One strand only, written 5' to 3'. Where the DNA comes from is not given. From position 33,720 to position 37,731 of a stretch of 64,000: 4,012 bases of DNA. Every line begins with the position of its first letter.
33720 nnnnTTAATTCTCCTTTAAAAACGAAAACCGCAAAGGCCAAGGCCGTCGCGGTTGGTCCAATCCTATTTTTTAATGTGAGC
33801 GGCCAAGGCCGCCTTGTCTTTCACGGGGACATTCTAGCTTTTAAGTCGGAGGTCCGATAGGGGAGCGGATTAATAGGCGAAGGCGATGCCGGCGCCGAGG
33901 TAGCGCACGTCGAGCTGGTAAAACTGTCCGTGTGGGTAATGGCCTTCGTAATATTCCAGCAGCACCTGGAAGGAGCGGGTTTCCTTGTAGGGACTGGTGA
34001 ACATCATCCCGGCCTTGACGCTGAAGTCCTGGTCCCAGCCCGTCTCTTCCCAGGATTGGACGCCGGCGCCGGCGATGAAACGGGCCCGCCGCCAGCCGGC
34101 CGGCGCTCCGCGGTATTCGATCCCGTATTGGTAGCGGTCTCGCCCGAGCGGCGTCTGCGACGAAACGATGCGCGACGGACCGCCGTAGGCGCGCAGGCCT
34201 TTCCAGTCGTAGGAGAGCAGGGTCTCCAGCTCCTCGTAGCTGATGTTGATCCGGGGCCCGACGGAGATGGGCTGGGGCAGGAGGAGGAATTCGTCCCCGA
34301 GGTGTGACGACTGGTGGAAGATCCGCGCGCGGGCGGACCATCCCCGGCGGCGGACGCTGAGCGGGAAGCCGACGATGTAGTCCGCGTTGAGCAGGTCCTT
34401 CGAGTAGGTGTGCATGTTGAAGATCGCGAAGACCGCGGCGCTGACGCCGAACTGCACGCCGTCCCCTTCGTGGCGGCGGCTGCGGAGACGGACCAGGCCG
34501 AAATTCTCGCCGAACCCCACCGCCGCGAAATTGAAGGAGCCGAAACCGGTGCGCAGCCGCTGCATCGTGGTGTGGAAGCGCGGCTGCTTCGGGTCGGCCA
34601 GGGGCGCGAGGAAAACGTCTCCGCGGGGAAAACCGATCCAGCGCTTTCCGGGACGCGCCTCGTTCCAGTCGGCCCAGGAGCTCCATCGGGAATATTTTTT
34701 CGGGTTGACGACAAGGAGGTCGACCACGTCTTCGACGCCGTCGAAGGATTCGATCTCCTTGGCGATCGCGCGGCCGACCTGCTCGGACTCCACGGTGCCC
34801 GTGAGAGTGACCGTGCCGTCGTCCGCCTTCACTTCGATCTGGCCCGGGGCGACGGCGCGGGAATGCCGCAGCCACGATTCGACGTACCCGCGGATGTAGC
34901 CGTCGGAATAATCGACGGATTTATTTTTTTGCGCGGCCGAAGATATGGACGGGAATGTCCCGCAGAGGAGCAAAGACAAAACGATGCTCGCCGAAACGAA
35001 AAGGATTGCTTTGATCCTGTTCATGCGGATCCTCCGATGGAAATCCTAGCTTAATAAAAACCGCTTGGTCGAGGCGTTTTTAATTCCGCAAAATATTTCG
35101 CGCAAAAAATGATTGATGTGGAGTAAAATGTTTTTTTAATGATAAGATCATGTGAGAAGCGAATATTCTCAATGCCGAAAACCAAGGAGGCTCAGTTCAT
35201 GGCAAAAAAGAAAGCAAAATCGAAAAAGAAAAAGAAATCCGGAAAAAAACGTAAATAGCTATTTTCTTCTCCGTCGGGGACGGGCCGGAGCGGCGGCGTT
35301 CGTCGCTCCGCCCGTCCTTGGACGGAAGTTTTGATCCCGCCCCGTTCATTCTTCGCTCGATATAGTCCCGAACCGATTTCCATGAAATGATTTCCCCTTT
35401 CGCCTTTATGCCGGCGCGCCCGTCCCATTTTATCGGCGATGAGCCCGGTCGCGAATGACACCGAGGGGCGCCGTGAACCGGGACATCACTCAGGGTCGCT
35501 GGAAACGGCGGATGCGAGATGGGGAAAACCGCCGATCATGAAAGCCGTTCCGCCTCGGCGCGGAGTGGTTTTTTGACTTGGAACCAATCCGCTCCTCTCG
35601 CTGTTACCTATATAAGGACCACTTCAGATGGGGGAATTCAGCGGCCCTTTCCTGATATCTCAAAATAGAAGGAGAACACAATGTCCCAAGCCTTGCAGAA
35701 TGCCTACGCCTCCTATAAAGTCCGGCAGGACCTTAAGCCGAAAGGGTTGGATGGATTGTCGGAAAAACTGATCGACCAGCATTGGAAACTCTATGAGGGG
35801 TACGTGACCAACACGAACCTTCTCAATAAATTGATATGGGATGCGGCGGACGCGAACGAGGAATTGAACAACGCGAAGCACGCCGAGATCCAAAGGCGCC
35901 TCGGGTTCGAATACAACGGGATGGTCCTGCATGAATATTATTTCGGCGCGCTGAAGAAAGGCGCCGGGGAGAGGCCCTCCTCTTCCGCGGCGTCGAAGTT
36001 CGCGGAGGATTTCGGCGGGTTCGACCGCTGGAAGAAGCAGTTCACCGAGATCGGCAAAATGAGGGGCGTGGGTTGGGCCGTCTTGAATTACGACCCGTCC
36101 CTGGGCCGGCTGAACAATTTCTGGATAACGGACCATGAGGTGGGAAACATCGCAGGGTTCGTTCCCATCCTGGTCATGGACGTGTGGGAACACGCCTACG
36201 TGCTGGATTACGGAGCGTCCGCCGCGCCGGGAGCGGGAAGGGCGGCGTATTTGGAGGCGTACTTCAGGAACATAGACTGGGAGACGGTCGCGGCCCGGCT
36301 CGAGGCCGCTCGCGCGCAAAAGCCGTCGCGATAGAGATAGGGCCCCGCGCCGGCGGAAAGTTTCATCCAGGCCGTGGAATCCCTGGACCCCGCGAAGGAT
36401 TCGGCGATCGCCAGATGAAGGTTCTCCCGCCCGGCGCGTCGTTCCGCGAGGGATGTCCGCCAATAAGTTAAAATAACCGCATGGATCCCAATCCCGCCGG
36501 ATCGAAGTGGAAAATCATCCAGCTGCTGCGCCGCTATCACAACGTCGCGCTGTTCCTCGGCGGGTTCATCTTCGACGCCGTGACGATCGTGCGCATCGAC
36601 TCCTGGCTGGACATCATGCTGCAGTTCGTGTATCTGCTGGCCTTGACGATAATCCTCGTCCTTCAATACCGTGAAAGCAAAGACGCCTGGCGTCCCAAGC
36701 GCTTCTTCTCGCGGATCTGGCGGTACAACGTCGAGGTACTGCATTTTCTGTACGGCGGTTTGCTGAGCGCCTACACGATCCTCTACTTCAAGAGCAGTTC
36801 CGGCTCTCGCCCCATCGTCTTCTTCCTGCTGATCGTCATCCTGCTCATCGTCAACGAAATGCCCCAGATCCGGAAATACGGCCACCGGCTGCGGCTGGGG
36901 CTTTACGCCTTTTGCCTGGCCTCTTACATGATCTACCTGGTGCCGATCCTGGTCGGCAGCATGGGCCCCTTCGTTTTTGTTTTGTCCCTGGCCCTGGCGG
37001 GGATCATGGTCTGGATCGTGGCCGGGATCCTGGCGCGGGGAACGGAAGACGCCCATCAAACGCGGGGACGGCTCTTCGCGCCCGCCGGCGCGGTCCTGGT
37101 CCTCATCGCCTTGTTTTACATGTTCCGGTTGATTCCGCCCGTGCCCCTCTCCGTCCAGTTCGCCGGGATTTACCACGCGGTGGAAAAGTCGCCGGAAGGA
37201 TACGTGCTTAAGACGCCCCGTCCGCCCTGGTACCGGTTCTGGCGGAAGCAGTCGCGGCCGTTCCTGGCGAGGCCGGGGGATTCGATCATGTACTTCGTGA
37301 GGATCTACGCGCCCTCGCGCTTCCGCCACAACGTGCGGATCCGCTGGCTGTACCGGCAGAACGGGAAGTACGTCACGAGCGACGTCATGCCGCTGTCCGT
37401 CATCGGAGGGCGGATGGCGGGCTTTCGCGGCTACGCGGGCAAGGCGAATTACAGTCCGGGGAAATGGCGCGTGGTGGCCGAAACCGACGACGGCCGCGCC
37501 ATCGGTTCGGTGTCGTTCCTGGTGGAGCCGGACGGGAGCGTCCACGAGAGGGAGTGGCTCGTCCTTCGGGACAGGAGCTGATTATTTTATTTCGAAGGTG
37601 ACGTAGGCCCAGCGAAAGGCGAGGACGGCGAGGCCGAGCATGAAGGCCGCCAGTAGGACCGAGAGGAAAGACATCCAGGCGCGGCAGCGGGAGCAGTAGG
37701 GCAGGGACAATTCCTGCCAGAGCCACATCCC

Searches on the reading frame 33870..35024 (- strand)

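Call 27: search_protein_families(library=pfam, proteins=[window:33870-35024:-], max_evalue=0.001)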
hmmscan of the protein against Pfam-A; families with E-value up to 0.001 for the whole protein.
window:33870-35024:- (384 aa): 2 families
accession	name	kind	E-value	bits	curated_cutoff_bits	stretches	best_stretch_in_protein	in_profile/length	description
PF06727.17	DUF1207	-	2e-49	168.9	22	1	132-384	88-342/342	Protein of unknown function (DUF1207)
PF04972.22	BON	-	2.4e-10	41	27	1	41-108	2-69/69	BON domain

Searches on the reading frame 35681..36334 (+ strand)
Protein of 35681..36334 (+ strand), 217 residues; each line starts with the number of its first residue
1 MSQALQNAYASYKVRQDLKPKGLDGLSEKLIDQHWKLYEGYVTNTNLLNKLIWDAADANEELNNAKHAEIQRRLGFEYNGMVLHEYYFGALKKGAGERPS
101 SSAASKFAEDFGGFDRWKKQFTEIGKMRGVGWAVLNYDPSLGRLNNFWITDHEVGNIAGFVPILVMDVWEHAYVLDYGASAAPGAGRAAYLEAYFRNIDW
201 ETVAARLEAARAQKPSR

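Call 73: search_protein_families(library=pfam, proteins=[window:35681-36334:+], max_evalue=0.001)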
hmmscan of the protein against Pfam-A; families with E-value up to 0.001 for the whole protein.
window:35681-36334:+ (217 aa): 2 families
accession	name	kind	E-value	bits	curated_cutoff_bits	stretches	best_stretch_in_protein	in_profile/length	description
PF02777.23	Sod_Fe_C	-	1.8e-23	83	20.9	1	101-206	3-102/102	Iron/manganese superoxide dismutases, C-terminal domain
PF00081.27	Sod_Fe_N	-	0.0001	23.2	27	1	27-91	19-81/82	Iron/manganese superoxide dismutases, alpha-hairpin domain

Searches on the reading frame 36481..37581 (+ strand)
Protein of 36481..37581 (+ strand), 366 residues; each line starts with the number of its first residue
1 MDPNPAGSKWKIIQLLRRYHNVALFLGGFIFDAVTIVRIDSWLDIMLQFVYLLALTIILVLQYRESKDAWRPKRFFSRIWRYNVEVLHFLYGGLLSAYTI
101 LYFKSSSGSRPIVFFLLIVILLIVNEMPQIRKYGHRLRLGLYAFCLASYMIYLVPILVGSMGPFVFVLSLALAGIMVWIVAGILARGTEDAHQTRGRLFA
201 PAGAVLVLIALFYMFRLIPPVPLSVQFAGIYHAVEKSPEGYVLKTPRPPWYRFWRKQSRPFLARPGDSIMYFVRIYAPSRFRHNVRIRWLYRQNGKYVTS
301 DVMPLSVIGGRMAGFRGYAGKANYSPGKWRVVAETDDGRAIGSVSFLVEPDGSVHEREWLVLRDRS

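Call 73: search_protein_families(library=pfam, proteins=[window:36481-37581:+], max_evalue=0.001)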
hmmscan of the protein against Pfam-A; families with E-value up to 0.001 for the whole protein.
window:36481-37581:+ (366 aa): 1 family
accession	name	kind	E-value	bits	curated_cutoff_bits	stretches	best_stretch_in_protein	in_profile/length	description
PF11141.13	DUF2914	-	6.1e-10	39.1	23.6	1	284-347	3-61/62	Protein of unknown function (DUF2914)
